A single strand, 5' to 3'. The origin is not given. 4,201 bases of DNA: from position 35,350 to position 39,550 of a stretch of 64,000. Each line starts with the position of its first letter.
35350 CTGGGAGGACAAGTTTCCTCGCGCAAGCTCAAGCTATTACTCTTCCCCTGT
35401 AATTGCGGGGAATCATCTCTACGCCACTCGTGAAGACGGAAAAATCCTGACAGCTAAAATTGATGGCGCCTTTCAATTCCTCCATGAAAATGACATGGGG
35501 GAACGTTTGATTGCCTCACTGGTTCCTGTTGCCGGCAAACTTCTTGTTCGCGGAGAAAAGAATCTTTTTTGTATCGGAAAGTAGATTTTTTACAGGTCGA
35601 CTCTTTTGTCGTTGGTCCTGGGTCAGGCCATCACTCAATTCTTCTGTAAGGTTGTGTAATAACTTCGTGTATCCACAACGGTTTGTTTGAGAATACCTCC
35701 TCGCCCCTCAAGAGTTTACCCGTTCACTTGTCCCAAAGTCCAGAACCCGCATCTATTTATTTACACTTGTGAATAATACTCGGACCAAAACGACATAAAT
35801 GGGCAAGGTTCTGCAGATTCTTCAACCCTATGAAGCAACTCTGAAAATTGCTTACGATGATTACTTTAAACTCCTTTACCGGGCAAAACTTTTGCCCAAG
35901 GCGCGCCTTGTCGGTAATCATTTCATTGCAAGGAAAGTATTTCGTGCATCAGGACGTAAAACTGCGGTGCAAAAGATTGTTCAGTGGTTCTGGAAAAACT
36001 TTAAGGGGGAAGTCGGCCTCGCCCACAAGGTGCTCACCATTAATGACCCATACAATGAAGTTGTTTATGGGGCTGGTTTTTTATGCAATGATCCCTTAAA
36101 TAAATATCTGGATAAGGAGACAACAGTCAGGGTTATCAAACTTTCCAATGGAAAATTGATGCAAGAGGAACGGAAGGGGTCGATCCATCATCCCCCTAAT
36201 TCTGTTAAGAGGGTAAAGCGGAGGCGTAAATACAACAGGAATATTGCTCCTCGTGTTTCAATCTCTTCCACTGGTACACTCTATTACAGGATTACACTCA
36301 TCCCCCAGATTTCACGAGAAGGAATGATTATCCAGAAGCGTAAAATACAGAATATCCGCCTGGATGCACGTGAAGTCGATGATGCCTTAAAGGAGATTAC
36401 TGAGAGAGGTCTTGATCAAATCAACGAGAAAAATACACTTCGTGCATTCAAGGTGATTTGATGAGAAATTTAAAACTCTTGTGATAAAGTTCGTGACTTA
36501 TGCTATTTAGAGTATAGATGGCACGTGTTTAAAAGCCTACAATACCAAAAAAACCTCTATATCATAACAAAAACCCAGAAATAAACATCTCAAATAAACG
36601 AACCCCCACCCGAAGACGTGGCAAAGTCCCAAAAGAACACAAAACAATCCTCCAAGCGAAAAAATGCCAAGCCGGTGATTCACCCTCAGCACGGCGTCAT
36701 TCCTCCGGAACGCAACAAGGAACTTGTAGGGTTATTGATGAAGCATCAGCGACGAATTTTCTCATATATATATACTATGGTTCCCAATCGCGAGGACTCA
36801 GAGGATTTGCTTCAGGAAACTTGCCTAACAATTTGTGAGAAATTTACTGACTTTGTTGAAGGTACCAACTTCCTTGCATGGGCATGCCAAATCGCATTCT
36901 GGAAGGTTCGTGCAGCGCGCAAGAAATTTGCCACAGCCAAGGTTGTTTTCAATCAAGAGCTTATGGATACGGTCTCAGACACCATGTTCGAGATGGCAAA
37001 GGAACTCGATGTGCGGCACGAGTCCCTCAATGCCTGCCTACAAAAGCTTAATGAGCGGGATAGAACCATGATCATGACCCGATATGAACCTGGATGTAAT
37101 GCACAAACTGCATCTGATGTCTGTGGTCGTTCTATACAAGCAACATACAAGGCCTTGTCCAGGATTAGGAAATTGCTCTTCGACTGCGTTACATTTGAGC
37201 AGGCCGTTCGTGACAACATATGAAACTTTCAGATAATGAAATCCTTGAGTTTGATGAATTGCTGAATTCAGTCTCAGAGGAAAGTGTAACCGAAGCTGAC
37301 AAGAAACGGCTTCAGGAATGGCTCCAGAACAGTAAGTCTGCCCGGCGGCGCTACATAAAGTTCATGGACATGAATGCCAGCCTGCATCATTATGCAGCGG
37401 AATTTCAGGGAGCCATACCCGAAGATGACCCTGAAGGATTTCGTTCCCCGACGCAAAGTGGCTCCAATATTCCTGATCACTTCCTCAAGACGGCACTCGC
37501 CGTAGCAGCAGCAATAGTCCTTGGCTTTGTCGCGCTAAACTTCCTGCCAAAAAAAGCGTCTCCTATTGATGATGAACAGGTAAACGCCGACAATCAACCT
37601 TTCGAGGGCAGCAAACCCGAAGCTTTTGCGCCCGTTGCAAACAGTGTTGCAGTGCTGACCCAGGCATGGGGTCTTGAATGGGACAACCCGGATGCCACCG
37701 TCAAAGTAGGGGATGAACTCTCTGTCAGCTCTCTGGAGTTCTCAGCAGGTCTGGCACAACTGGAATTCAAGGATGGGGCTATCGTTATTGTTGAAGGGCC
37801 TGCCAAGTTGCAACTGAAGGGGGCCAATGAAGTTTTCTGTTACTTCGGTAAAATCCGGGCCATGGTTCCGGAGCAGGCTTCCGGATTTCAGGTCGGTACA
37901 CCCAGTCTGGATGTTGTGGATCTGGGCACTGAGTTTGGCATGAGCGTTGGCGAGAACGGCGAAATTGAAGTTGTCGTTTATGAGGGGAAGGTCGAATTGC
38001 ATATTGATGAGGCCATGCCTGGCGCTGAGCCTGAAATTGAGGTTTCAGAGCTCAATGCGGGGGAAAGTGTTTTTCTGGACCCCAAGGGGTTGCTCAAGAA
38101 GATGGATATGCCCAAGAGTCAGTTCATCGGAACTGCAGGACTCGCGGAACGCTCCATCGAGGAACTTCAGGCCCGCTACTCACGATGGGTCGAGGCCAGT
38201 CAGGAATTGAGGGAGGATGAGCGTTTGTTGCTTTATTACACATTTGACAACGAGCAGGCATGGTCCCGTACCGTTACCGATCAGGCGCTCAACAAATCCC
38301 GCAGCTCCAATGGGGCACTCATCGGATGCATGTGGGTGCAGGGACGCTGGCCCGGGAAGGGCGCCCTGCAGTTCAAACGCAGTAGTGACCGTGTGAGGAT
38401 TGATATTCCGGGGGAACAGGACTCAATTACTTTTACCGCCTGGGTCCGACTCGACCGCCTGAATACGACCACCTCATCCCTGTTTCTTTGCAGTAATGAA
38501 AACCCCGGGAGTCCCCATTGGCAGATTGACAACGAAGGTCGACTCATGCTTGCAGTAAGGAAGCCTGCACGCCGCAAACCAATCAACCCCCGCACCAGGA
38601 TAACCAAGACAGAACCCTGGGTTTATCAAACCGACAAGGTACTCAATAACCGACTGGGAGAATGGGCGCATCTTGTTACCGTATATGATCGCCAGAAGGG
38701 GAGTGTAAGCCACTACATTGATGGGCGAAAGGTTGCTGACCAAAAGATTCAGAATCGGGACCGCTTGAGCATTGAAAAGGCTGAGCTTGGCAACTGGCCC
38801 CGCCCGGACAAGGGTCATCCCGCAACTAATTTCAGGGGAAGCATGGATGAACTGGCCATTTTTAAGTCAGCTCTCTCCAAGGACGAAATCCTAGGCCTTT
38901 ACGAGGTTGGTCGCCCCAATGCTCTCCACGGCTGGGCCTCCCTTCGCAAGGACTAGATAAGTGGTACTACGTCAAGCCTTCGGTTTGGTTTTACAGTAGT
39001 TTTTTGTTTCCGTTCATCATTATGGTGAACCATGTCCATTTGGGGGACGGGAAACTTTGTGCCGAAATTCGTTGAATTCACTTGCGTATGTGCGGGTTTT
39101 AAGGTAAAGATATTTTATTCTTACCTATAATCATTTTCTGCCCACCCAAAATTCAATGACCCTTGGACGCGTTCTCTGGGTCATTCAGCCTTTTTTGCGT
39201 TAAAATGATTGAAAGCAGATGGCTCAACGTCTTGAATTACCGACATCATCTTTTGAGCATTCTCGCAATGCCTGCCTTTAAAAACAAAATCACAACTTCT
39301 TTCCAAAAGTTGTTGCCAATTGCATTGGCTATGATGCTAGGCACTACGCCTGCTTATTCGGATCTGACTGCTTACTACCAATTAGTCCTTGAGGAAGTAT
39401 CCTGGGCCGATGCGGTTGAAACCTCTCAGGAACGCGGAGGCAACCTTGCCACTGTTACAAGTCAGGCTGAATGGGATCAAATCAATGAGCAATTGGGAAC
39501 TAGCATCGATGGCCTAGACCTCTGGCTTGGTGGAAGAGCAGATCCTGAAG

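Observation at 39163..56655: Uninterrupted 17.5-kb ORF encoding a 5,830-aa mosaic of eukaryote-like adhesion domains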

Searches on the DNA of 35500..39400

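Call 81: search_rna_families(source=window, start=35500, end=39400, threshold=evalue, max_evalue=0.1)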
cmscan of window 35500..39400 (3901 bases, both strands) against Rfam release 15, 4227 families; matches with E-value up to 0.1: 0.
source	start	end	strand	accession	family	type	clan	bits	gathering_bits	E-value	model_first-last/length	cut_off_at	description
